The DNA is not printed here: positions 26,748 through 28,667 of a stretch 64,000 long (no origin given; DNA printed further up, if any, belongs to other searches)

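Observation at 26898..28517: Lytic transglycosylase fused to the FliK hook-length ruler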

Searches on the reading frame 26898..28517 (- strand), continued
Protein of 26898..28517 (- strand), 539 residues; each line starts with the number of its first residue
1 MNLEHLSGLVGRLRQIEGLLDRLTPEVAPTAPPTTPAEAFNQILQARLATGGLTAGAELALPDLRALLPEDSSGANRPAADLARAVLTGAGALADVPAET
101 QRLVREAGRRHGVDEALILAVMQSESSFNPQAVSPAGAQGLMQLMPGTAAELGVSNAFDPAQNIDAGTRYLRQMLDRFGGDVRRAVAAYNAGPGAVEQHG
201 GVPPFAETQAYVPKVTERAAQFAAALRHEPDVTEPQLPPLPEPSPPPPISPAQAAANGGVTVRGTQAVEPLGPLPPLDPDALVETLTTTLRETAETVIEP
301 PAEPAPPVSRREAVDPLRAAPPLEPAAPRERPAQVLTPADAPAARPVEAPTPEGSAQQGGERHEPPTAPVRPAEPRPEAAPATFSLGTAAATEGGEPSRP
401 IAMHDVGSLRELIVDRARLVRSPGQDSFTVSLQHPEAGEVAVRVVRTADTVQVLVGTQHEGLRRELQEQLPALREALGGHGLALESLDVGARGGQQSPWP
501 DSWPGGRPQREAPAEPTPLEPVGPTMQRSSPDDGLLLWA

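Call 33: search_solved_structures(query=window:26898-28517:-, max_evalue=0.01, show_alignments=1)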
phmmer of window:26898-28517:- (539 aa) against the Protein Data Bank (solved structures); distinct sequences matched with E-value up to 0.01: 38.
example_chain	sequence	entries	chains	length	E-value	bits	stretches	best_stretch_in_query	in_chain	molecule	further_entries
9b45_a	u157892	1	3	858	4.7e-18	68.9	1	95-192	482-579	gp41 Tape measure protein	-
9vi7_A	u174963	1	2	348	5.7e-17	65.4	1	103-196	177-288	lytic transglycosylase c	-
4c5f_A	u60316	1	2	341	6.3e-16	61.9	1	103-196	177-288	MEMBRANE-BOUND LYTIC MUREIN TRANSGLYCOSYLASE C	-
4cfo_A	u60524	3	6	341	1.6e-15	60.5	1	103-196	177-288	MLTC | MEMBRANE-BOUND LYTIC MUREIN TRANSGLYCOSYLASE C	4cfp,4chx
1qsa_A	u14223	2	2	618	8.2e-13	51.6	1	113-198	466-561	PROTEIN (SOLUBLE LYTIC TRANSGLYCOSYLASE SLT70) | SOLUBLE LYTIC TRANSGLYCOSYLASE SLT70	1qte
6fbt_A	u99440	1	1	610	2.5e-12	50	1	100-198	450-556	Probable soluble lytic transglycosylase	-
5ohu_A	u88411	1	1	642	2.7e-12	49.9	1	100-198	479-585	Soluble lytic murein transglycosylase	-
6fcq_A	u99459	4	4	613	6.6e-12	48.6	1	100-198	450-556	Soluble lytic murein transglycosylase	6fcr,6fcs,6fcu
6fc4_A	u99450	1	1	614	6.6e-12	48.6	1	100-198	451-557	Soluble lytic murein transglycosylase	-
1sly_A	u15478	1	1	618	2e-11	47.1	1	113-198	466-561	70-KDA SOLUBLE LYTIC TRANSGLYCOSYLASE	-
6fpn_B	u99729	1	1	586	8.8e-11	44.9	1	105-226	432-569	Putative soluble lytic murein transglycosylase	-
5o1j_A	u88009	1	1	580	8.9e-11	44.9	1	105-226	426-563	Putative soluble lytic murein transglycosylase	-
5mpq_A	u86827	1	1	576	9e-11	44.9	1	105-226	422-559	Transglycosylase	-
5o29_A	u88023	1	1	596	9e-11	44.9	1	105-226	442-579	Transglycosylase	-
5o24_A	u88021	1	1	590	9e-11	44.9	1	105-226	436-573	Transglycosylase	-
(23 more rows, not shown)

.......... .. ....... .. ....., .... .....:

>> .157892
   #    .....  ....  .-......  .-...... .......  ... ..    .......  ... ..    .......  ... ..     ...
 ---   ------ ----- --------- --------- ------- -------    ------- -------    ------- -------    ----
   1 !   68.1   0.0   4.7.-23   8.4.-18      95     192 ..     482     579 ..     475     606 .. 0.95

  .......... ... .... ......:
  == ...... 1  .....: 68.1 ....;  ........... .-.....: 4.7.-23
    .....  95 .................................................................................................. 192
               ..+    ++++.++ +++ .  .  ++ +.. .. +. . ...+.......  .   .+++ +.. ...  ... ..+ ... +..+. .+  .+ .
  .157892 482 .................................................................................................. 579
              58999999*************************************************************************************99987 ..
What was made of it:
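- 27825..28232 (-): SLT (GH23 family-1 lytic transglycosylase) domain, residues 96-231. PDB sequence hits include a phage tape-measure protein and MltC (call 33).
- Closest known: Phage tail tape-measure proteins with an embedded lytic transglycosylase domain. Same: The best PDB sequence match of this SLT domain is the tape-measure protein gp41, entry 9b45 (E=5e-18, call 33).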

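Call 34: find_encoding_contigs(protein=P0051, flank=6000, max_places=1)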
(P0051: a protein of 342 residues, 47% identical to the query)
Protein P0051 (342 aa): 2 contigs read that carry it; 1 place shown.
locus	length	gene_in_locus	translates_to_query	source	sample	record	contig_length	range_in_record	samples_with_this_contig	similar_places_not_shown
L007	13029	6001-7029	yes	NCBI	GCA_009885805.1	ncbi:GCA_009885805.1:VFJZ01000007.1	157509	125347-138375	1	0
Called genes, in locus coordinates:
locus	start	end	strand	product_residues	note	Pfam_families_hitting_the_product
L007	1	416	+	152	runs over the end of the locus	PF00460:Flg_bb_rod, PF06429:Flg_bbr_C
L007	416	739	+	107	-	PF02049:FliE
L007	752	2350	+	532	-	PF01514:YscJ_FliF, PF08345:YscJ_FliF_C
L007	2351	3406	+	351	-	PF14842:FliG_N, PF14841:FliG_M, PF01706:FliG_C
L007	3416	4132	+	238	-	PF02108:FliH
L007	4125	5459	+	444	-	PF02874:ATP-synt_ab_N (weak), PF00006:ATP-synt_ab, PF18269:T3SS_ATPase_C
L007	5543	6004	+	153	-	-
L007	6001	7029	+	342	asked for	PF01464:SLT, PF00877:NLPC_P60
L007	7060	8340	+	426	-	PF02120:Flg_hook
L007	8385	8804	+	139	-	PF03963:FlgD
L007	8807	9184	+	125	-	PF12611:Flagellar_put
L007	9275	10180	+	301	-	PF00460:Flg_bb_rod, PF22692:LlgE_F_G_D1, PF06429:Flg_bbr_C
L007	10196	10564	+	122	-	PF06289:FlbD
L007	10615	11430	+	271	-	PF01618:MotA_ExbB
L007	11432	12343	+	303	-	PF13677:MotB_plug, PF00691:OmpA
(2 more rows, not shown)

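Call 35: find_encoding_contigs(protein=P0058, flank=6000, max_places=1)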
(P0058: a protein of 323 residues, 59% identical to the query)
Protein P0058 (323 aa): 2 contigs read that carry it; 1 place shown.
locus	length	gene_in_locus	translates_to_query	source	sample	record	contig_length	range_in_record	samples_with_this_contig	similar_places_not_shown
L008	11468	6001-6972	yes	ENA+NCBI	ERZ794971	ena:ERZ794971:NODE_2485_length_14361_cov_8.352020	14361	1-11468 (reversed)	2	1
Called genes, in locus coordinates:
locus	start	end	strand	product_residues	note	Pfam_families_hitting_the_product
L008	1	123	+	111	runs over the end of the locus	-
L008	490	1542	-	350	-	-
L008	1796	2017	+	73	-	-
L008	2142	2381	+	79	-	PF18895:T4SS_pilin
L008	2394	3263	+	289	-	PF19597:TrbL_4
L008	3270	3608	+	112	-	-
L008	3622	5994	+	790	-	PF11130:TraC_F_IV (weak), PF19044:P-loop_TraG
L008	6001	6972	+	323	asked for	PF01464:SLT, PF01551:Peptidase_M23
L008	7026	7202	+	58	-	-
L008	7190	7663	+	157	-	-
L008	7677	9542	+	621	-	PF02534:T4SS-DNA_transf, PF10412:TrwB_AAD_bind, PF12696:TraG-D_C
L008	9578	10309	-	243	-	PF03432:Relaxase, PF18555:MobL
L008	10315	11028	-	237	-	-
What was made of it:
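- Tried and rejected: The SLT+Peptidase_M23 proteins among the hits are conjugation (type IV secretion) enzymes, not flagellar ones (call 35).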

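Call 52: predict_structure(alignment_id=A3)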
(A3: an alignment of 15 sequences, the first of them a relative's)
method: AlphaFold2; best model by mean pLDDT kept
length: 539 residues; sequences in the alignment: 15
mean_pLDDT: 65.9   pTM: 0.39
mean pLDDT of the five models: 65.9, 65.0, 64.5, 62.9, 61.2
residues with pLDDT >= 90: 139; 70-90: 90; 50-70: 102; < 50: 208
segments of 3 or more residues with pLDDT < 50: 1-3, 25-34, 36-38, 51-76, 233-236, 249-274, 297-299, 301-305, 309-315, 317-320, 326-331, 333-349, 353-364, 370-397, 493-498, 500-539
pLDDT, mean of each block of 10 residues (from residue 1): 53 69 49 48 56 41 45 49 55 88 98 98 97 95 97 97 98 98 98 97 97 97 86 54 59 40 38 53 63 50 48 44 49 43 44 41 46 40 36 44 77 80 75 83 87 89 89 90 87 49 39 38 35 35
secondary structure, 60 per line:
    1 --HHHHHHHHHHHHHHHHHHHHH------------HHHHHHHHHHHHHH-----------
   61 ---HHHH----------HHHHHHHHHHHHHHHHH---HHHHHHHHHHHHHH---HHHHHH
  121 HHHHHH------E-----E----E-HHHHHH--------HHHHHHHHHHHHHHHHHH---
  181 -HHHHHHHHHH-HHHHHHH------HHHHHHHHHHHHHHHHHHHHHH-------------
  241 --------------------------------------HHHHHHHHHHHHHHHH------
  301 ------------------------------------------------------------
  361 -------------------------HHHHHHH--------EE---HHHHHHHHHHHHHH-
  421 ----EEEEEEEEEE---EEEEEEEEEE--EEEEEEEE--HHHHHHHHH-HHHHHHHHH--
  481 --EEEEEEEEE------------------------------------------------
elements in order: H3-23 H36-49 H64-67 H78-94 H98-111 H115-126 H146-151 H160-177 H182-191 H193-199 H206-227 H279-294 H386-392 H406-419 E425-434 E438-447 E450-457 H460-468 H470-478 E483-491
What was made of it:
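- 28233..28517 (-): N-terminal leader, residues 1-95. It has no Sec-type hydrophobic stretch and is homologous to the leader of actinobacterial flagellar SLT-NlpC/P60 proteins. AF2 confidence is low apart from the helices at residues 3-23 and 36-49 (call 52).
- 27825..28232 (-): AF2 pLDDT is above 95 (call 52).
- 26898..27032 (-): Disordered C-terminal tail, residues 496-539, ending ...LLLWA, plus the stop codon. pLDDT is below 50 (call 52).
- AF2 predicts two confident folded domains separated by disorder (call 52).
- Tried and rejected: The AF2 placement of the leader helices relative to the SLT groove has too low a confidence to interpret (call 52).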

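Call 54: fold_search(model_id=the predicted structure, library=pdb)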
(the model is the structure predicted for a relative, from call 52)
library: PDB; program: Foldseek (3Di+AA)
matches with E <= 10: 1031; with E <= 0.001: 74
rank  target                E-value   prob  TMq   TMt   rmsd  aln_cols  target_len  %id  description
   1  1qte                  2.3e-08  1.00  0.23  0.21   2.9       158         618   31  CRYSTAL STRUCTURE OF THE 70 KDA SOLUBLE LYTIC TRANSGLYCOSYLASE SLT70 FROM ESCHERICHIA COLI AT 1.90 A RESOLUTION IN COMPL (released 1999-08-31)
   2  6fc4                  2.8e-08  1.00  0.22  0.20   2.4       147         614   35  The X-ray Structure of Lytic Transglycosylase Slt inactive mutant E503Q from Pseudomonas aeruginosa (released 2018-04-18)
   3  5ohu                  3.0e-08  1.00  0.23  0.20   2.1       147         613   34  The X-ray Structure of Lytic Transglycosylase Slt from Pseudomonas aeruginosa (released 2018-04-18)
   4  5o1j_A                3.0e-08  1.00  0.22  0.20   4.7       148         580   33  Lytic transglycosylase in action (released 2018-03-14)
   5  5mpq                  3.5e-08  1.00  0.22  0.21   2.4       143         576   34  Bulgecin A: The key to a broad-spectrum inhibitor that targets lytic transglycosylases (released 2017-03-29)
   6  6fcq                  3.5e-08  1.00  0.24  0.21   2.4       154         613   32  The X-ray Structure of Lytic Transglycosylase Slt inactive mutant E503Q from Pseudomonas aeruginosa in complex with Bulg (released 2018-04-18)
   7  6fbt_A                8.2e-08  1.00  0.24  0.21   2.1       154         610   33  The X-ray Structure of Lytic Transglycosylase Slt from Pseudomonas aeruginosa in complex with the reaction product NAG (released 2018-04-18)
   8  5o2n_A                8.2e-08  1.00  0.23  0.21   2.4       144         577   33  Lytic transglycosylase in action (released 2018-03-14)
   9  6fpn                  1.6e-07  1.00  0.22  0.20   2.5       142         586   34  Lytic transglycosylase in action (released 2018-03-14)
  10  4cfo_A                1.6e-07  1.00  0.21  0.34   3.2       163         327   32  Structure of Lytic Transglycosylase MltC from Escherichia coli in complex with tetrasaccharide at 2.9 A resolution. (released 2014-07-23)
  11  4c5f_A                1.8e-07  1.00  0.21  0.33   5.6       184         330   32  Structure of Lytic Transglycosylase MltC from Escherichia coli at 2.3 A resolution. (released 2014-07-23)
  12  6h5f                  2.8e-07  1.00  0.21  0.20   3.2       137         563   31  LtgA disordered Helix (released 2019-08-28)
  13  5aa1_A                5.7e-07  1.00  0.21  0.27   7.3       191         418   24  Crystal structure of MltF from Pseudomonas aeruginosa in complex with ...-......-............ (released 2016-10-12)
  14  8rhi_B                6.8e-07  1.00  0.22  0.41   8.3       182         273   24  Lytic Transglycosylase MltD of Pseudomonas aeruginosa in a ternary complex bound to Bulgecin A and chito-tetraose (released 2024-04-17)
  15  8rhe_B                8.9e-07  1.00  0.22  0.41   5.2       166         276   25  Lytic Transglycosylase MltD of Pseudomonas aeruginosa bound to the Natural Product Bulgecin A (released 2024-04-17)
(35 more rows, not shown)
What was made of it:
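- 27825..28232 (-): Foldseek matches Slt70, P. aeruginosa Slt and MltC (call 54).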
